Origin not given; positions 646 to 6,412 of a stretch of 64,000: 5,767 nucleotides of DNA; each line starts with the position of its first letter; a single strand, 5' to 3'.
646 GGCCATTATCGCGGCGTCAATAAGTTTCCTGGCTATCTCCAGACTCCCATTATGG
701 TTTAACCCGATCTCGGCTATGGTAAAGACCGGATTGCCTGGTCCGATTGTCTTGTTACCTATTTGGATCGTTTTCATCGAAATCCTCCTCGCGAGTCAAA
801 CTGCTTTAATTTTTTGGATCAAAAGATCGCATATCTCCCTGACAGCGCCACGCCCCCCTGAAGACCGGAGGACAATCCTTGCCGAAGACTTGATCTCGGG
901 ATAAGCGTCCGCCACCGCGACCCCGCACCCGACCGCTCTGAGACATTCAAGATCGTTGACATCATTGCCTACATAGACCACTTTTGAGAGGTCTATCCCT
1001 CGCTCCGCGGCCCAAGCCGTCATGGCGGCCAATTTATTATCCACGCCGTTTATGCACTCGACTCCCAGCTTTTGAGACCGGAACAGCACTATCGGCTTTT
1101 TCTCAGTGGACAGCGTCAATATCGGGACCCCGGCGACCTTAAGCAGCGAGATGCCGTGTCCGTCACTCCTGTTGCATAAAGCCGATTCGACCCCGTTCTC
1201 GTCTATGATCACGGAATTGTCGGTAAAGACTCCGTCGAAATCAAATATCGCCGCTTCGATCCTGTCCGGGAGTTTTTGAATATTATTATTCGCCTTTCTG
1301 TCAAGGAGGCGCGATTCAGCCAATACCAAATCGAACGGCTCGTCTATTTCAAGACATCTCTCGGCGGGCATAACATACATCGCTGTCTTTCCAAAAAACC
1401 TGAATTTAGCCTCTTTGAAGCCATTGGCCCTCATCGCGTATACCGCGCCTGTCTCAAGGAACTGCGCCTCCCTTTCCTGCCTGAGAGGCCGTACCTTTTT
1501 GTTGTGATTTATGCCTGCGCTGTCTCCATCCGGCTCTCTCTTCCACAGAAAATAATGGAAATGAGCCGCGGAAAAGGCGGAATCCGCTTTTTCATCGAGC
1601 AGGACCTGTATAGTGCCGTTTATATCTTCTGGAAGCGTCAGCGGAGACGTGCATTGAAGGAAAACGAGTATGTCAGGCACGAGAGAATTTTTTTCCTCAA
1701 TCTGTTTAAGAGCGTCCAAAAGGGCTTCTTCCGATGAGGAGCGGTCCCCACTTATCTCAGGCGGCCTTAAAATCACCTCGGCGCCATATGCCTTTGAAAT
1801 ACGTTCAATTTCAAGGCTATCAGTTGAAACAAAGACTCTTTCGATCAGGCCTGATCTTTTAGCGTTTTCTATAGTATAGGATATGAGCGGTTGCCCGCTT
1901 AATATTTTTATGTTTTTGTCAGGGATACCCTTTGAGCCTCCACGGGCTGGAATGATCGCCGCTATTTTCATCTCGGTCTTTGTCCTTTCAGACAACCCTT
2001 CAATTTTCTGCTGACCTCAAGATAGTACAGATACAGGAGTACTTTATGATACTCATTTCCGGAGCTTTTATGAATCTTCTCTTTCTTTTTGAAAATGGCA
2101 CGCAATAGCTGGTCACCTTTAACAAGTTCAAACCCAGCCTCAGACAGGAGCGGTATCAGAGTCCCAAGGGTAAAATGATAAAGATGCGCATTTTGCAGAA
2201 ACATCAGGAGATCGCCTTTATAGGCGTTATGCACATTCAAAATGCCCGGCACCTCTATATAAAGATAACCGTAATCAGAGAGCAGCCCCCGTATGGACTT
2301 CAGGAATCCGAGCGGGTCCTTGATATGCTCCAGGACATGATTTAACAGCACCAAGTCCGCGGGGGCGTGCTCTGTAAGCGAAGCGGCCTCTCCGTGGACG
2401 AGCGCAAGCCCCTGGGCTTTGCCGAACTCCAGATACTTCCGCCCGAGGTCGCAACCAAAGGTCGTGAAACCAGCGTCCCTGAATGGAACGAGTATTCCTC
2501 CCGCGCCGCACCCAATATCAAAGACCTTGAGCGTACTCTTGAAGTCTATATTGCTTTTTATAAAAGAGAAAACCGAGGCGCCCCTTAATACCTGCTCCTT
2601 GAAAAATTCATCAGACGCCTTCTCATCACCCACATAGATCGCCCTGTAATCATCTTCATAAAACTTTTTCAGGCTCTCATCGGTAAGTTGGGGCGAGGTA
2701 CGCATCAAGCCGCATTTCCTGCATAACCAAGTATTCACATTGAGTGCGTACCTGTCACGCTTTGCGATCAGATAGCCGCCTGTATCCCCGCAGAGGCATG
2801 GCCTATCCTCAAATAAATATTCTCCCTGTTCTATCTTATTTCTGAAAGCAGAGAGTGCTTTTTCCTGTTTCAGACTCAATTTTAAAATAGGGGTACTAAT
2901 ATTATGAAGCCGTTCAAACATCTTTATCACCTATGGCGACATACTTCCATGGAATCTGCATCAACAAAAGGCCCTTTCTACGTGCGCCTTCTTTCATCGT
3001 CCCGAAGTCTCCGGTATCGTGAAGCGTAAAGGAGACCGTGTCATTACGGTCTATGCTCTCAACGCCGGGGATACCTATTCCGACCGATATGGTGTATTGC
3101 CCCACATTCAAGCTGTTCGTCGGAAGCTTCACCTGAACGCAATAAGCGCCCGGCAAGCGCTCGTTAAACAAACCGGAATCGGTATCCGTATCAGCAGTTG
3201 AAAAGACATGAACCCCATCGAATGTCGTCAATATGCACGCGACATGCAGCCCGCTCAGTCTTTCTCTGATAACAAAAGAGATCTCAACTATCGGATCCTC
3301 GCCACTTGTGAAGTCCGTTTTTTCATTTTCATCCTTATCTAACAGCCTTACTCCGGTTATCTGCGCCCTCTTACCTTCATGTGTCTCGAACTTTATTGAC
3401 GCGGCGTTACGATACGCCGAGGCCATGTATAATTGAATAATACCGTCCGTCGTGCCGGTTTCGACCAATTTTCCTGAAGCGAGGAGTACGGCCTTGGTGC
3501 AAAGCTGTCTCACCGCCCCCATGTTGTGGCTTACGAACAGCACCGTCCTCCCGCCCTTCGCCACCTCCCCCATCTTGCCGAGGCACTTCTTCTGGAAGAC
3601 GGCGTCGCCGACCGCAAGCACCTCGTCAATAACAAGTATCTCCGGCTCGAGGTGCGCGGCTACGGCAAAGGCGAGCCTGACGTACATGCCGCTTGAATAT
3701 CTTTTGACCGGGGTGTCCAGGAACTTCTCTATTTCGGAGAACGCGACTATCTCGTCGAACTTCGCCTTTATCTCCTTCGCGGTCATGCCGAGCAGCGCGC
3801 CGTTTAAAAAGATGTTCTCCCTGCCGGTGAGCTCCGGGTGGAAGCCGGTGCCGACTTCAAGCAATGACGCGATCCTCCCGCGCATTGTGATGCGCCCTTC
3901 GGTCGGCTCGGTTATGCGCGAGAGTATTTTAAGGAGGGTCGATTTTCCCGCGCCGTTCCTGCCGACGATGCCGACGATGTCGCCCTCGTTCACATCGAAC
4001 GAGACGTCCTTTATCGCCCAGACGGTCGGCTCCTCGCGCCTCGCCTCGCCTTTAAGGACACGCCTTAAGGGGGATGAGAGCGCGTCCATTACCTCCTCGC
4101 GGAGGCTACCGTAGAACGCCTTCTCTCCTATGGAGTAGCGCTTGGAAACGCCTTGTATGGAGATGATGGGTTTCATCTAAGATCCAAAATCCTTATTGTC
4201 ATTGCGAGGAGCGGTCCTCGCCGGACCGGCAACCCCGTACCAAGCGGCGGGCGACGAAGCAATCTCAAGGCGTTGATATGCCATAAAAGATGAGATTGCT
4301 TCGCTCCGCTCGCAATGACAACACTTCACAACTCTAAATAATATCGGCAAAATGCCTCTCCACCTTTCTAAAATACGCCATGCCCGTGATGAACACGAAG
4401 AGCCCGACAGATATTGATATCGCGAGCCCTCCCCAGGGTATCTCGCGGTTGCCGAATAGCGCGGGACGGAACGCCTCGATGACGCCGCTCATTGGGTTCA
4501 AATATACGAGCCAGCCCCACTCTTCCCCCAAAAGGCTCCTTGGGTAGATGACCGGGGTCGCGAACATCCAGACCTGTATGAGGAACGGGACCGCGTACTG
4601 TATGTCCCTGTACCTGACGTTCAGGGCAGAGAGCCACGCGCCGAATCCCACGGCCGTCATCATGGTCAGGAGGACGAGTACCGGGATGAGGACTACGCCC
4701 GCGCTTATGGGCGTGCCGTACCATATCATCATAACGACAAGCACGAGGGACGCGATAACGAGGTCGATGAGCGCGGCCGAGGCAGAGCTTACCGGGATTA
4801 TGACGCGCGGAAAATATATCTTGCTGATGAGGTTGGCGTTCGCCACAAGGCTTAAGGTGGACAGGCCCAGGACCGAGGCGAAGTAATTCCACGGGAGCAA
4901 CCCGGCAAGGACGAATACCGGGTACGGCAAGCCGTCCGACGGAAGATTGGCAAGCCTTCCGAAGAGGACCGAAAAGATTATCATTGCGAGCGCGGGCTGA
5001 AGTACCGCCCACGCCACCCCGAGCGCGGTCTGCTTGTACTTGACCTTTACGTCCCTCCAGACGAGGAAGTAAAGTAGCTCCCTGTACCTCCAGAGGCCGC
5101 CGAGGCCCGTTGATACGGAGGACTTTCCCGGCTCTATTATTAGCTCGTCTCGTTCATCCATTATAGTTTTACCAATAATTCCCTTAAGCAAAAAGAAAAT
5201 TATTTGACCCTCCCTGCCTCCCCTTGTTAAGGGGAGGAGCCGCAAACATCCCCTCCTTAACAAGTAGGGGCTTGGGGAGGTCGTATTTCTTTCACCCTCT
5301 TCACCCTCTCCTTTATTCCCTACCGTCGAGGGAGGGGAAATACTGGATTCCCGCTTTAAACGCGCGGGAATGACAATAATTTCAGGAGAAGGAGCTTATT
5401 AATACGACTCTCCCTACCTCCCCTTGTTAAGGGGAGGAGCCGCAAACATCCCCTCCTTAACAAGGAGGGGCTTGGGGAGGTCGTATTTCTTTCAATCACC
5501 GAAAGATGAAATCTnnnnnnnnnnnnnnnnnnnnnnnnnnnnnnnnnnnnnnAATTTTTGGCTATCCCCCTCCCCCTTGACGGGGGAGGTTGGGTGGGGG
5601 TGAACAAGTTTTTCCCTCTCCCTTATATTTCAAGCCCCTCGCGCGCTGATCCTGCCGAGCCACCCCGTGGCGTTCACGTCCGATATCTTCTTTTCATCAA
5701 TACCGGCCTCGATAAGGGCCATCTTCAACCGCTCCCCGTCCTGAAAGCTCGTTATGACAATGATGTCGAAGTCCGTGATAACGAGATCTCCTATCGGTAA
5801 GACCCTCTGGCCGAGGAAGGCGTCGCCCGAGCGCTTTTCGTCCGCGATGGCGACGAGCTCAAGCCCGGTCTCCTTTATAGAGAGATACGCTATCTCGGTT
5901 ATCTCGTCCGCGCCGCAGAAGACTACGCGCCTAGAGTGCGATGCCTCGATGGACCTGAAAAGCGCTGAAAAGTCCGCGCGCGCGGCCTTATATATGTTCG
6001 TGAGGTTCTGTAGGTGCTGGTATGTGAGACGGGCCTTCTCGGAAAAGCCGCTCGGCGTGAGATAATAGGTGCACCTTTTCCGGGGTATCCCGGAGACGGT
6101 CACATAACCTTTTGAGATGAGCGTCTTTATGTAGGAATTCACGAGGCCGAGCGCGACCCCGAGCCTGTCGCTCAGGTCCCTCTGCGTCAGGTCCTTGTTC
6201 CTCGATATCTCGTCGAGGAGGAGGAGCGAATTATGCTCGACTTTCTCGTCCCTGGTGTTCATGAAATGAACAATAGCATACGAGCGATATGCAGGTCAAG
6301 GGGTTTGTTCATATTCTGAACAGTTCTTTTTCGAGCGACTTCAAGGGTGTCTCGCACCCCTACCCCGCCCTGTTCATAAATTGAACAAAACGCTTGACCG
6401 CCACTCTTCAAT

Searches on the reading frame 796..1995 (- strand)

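Call 55: search_protein_families(library=pfam, proteins=[window:796-1995:-], max_evalue=0.00001)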
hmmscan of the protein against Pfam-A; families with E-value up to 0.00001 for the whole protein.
window:796-1995:- (399 aa): 2 families
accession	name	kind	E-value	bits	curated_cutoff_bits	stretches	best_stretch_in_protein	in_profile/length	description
PF02348.25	CTP_transf_3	-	2.6e-30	106.3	22.6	1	12-191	1-165/217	Cytidylyltransferase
PF08282.18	Hydrolase_3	-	4.2e-11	43.5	20.9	1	302-380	169-247/255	haloacid dehalogenase-like hydrolase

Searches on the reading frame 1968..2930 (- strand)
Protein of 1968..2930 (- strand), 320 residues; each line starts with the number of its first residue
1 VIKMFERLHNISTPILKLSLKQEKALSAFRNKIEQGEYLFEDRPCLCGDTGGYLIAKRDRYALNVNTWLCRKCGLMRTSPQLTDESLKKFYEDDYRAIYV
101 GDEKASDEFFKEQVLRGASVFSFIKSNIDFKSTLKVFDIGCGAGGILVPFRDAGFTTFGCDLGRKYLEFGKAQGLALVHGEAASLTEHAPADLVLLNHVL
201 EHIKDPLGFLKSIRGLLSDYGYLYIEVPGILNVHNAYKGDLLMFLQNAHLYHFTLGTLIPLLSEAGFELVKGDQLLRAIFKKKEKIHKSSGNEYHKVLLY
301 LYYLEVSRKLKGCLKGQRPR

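Call 55: search_protein_families(library=pfam, proteins=[window:1968-2930:-], max_evalue=0.00001)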
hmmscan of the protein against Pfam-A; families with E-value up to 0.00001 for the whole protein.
window:1968-2930:- (320 aa): 5 families
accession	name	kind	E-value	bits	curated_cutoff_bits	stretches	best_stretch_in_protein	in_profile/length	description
PF13489.12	Methyltransf_23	-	1.5e-18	67.5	27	1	130-270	20-162/164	Methyltransferase domain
PF08241.18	Methyltransf_11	-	5.6e-11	43.4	21.2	1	138-225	2-95/95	Methyltransferase domain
PF08242.18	Methyltransf_12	-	1.3e-09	39.1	30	1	138-223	2-98/98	Methyltransferase domain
PF13649.12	Methyltransf_25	-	1e-06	29.8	27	1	136-219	1-95/97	Methyltransferase domain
PF13847.12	Methyltransf_31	-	2.3e-06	27.8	27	1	131-229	2-113/145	Methyltransferase domain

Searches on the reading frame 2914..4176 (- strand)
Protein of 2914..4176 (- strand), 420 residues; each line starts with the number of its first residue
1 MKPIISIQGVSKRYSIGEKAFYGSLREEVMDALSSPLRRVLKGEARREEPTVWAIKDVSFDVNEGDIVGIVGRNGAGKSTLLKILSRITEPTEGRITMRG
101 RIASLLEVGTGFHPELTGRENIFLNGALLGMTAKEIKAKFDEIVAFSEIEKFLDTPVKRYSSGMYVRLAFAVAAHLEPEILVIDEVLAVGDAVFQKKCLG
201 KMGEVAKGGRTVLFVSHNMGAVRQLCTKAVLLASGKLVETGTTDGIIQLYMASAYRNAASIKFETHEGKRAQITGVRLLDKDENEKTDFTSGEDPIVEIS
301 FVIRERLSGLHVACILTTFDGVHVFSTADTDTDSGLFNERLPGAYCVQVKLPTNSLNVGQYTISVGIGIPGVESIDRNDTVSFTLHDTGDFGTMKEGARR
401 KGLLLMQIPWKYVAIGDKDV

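Call 55: search_protein_families(library=pfam, proteins=[window:2914-4176:-], max_evalue=0.00001)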
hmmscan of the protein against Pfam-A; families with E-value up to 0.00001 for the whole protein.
window:2914-4176:- (420 aa): 3 families
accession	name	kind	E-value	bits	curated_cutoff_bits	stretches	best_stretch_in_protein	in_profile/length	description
PF00005.33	ABC_tran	-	4.2e-24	86.1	25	1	56-186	2-135/137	ABC transporter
PF14524.12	Wzt_C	-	9.5e-14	52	30.4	1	269-376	8-119/143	Wzt C-terminal domain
PF13304.12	AAA_21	-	1.5e-06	29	27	0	67-145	1-66/304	AAA domain, putative AbiEii toxin, Type IV TA system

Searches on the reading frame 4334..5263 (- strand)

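Call 55: search_protein_families(library=pfam, proteins=[window:4334-5263:-], max_evalue=0.00001)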
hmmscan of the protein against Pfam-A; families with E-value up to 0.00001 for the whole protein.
window:4334-5263:- (309 aa): 1 family
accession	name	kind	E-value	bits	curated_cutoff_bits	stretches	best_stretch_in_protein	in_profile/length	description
PF01061.29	ABC2_membrane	-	2.7e-25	89.6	26.9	1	63-270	2-211/211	ABC-2 type transporter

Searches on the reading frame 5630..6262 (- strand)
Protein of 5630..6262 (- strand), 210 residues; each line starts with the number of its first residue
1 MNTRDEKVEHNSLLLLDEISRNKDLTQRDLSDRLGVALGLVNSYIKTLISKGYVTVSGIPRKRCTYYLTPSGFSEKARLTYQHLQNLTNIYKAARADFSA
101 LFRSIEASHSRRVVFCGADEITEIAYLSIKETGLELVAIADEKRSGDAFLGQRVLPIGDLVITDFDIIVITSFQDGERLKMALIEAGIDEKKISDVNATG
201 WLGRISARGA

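Call 55: search_protein_families(library=pfam, proteins=[window:5630-6262:-], max_evalue=0.00001)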
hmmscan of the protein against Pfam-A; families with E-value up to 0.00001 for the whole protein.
window:5630-6262:- (210 aa): 2 families
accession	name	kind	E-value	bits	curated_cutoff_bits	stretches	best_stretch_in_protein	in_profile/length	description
PF13412.12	HTH_24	-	1.4e-11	44.2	21.9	1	12-55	5-48/48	Winged helix-turn-helix DNA-binding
PF12802.13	MarR_2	-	2.5e-07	31.2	27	1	13-56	8-52/61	MarR family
